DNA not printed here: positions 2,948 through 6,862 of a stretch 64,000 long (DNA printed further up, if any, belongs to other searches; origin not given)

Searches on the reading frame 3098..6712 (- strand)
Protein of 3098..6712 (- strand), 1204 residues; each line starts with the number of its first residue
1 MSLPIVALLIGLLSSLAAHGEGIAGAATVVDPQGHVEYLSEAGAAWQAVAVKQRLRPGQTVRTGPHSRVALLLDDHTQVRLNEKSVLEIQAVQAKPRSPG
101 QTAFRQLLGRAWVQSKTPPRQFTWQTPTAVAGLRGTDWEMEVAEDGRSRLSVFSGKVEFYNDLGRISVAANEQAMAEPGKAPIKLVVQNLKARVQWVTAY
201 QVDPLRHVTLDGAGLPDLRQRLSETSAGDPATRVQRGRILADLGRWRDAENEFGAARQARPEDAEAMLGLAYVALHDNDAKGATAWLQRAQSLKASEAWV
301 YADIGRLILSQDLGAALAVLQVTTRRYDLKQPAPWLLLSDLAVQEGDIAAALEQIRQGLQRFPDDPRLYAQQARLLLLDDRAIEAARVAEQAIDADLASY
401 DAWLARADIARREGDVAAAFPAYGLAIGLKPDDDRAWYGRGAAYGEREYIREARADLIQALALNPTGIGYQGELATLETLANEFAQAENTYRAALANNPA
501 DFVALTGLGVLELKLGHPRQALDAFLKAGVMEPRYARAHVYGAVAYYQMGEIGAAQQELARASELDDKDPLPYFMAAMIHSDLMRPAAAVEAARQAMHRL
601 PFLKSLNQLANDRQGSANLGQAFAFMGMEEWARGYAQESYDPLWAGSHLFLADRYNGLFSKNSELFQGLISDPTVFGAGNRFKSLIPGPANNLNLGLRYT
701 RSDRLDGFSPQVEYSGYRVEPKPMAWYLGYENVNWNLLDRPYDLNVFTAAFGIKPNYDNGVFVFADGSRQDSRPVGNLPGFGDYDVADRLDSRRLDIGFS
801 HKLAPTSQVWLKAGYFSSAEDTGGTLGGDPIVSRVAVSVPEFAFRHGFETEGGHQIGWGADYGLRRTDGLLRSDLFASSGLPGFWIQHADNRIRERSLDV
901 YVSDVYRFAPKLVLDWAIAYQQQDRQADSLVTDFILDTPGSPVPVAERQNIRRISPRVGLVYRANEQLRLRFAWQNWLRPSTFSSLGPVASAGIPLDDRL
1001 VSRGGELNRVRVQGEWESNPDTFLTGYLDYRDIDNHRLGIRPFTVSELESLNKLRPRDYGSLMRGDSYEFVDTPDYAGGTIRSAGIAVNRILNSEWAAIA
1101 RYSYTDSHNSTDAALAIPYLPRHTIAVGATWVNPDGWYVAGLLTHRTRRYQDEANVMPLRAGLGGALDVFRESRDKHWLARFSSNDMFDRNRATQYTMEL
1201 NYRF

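Call 7: search_protein_families(library=ncbifam, proteins=[window:3098-6712:-], max_evalue=0.00001)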
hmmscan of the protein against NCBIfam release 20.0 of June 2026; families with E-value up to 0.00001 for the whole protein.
window:3098-6712:- (1204 aa): 7 families
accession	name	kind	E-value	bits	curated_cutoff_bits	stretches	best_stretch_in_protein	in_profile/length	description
TIGR02917.1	PEP_TPR_lipo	equivalog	1.7e-20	72.6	312.2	2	237-435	29-228/899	XrtA/PEP-CTERM system TPR-repeat protein PrsT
TIGR02552.1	LcrH_SycD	equivalog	7.6e-14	51.6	104.8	1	483-570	33-120/136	SycD/LcrH family type III secretion system chaperone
TIGR02521.1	type_IV_pilW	equivalog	1e-13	51.4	154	0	441-535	38-131/234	type IV pilus biogenesis/stability protein PilW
NF033920.0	C39_PA2778_fam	equivalog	3.5e-11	43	150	0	482-565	170-253/255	PA2778 family cysteine peptidase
NF040959.1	MamA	equivalog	1.5e-09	37.6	200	1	408-567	45-204/204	magnetosome protein MamA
NF033165.1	lipo_LipL45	exception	2.6e-09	36.6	350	1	51-160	63-174/391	lipoprotein LipL45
NF047849.1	Lsa33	exception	1.4e-07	31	420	1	20-161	24-166/310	surface adhesin Lsa33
